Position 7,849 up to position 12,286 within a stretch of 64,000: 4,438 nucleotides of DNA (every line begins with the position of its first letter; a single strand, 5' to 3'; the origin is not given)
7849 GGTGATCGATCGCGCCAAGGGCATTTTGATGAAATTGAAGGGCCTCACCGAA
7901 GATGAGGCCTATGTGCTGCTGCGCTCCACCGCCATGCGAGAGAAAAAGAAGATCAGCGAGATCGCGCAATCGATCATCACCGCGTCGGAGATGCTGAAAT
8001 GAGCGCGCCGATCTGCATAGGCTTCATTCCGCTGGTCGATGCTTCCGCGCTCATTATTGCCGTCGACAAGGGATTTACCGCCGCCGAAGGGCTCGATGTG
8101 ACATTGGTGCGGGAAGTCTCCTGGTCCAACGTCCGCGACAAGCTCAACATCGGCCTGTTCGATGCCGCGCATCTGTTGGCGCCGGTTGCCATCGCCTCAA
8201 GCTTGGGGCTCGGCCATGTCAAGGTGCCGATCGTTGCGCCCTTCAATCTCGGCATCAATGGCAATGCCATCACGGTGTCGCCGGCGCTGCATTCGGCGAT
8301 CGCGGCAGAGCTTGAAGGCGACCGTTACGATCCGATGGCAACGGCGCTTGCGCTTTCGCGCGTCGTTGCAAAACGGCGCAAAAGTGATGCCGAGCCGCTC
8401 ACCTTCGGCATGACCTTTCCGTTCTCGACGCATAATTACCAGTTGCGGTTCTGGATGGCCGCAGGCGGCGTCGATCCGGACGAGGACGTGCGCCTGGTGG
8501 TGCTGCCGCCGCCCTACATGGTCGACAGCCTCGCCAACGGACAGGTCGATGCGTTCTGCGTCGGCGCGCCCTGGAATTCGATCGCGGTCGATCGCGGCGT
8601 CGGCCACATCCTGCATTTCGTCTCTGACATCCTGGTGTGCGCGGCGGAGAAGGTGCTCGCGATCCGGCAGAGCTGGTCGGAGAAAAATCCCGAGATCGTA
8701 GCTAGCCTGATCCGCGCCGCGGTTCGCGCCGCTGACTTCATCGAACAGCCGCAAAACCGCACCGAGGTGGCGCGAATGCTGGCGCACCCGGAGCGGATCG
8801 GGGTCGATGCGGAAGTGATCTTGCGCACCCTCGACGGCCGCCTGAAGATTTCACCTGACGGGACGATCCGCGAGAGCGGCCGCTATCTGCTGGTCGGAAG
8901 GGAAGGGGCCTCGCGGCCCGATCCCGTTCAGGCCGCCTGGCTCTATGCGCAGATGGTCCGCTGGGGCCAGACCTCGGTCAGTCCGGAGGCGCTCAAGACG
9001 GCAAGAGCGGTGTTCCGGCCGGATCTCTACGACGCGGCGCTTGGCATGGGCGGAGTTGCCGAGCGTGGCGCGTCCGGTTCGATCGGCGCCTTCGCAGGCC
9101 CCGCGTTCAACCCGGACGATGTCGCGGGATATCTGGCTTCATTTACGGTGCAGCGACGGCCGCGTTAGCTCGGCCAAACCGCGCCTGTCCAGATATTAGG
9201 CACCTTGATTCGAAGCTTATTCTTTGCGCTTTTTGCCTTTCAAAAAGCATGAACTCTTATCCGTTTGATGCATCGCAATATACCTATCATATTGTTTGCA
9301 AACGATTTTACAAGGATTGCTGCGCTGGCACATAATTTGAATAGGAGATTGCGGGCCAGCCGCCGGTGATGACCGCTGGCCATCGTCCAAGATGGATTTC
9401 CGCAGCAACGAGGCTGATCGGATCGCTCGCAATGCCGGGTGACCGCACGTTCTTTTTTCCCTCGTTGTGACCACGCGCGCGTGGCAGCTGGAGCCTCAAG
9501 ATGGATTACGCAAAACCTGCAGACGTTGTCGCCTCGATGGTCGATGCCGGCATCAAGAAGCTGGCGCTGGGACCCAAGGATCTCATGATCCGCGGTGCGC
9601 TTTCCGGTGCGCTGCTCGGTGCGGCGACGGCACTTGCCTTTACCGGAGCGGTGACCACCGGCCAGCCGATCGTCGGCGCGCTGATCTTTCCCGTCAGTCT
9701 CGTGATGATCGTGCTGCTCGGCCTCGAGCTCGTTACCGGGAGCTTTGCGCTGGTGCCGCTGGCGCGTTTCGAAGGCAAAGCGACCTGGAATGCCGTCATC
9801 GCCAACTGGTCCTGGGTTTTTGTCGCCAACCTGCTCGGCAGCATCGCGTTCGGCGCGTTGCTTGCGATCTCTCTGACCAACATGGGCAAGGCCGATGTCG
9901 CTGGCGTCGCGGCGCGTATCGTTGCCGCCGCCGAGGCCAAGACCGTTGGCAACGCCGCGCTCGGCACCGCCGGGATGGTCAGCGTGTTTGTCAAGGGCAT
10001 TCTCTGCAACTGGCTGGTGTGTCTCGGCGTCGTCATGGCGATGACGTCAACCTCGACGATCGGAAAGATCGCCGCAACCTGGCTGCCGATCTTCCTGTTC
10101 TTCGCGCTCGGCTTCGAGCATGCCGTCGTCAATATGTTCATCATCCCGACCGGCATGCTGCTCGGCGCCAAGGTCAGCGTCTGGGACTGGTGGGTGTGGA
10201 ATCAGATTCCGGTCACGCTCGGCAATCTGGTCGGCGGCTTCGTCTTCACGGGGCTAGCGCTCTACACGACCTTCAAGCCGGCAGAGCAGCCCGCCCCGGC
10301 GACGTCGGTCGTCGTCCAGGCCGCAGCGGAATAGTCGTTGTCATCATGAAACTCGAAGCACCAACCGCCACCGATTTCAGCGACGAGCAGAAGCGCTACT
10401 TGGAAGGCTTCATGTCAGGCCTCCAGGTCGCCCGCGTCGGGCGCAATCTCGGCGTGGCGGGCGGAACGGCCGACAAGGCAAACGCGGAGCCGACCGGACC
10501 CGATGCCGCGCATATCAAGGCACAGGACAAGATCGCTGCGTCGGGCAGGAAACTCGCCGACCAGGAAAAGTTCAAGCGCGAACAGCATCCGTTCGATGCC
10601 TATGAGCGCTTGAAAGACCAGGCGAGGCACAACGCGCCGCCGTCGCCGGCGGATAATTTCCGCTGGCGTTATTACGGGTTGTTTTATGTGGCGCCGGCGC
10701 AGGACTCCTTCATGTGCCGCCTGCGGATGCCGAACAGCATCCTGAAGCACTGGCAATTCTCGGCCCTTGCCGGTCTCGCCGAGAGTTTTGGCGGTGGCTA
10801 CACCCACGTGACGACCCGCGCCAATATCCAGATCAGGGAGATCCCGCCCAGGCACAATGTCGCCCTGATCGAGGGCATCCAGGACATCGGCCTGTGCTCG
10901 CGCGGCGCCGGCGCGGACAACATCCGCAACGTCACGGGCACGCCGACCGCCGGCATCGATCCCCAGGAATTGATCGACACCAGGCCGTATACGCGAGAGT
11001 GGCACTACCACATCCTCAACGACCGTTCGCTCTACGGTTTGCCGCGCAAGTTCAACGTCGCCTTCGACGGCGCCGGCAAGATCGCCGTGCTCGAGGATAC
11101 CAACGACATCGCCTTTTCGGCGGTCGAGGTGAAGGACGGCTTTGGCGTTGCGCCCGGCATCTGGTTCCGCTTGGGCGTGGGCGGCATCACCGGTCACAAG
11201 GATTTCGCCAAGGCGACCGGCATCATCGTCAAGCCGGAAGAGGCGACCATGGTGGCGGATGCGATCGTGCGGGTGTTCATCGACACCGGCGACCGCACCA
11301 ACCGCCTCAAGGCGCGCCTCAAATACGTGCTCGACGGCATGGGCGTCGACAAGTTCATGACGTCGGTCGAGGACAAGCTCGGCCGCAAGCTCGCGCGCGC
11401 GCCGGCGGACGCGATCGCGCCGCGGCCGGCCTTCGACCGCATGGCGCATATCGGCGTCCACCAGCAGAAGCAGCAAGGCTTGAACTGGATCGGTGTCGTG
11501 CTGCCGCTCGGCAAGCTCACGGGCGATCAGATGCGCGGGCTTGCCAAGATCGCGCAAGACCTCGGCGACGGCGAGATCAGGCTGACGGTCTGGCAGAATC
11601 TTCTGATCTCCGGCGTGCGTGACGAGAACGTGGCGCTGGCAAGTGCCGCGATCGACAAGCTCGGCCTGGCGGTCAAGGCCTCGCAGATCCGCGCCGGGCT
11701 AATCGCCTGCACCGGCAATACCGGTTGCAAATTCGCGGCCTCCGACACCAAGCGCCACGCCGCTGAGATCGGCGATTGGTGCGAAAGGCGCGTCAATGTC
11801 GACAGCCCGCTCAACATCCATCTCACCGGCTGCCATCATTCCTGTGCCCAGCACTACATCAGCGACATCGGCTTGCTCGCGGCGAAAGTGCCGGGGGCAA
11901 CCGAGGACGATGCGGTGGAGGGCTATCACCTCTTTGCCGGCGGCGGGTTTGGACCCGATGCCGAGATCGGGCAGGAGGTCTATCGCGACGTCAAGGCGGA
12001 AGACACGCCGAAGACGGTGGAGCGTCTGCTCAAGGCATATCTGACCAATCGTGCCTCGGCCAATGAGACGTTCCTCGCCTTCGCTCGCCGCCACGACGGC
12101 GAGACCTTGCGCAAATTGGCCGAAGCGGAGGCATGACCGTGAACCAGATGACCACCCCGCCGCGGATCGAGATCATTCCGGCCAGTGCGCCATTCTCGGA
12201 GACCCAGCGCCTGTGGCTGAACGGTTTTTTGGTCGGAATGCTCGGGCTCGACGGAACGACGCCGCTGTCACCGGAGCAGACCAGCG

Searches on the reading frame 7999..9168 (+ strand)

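Call 22: search_protein_families(library=pfam, proteins=[window:7999-9168:+], max_evalue=0.001)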
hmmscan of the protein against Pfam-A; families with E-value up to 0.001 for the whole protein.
window:7999-9168:+ (389 aa): 2 families
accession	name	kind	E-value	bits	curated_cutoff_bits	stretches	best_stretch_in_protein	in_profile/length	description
PF13379.11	NMT1_2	-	2.4e-69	234.4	24.7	1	5-262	8-252/252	NMT1-like family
PF09084.16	NMT1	-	2.1e-09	38.1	20.5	1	141-252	100-214/216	NMT1/THI5 like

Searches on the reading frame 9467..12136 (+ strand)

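Call 22: search_protein_families(library=pfam, proteins=[window:9467-12136:+], max_evalue=0.001)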
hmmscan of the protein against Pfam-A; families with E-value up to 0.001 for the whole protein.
window:9467-12136:+ (889 aa): 2 families
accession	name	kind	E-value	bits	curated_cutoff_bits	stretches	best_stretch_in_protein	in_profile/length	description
PF01077.27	NIR_SIR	-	3.2e-49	166.8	27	2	483-641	2-157/158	Nitrite and sulphite reductase 4Fe-4S domain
PF03460.22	NIR_SIR_ferr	-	2.8e-34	117.1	24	2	665-730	1-67/69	Nitrite/Sulfite reductase ferredoxin-like half domain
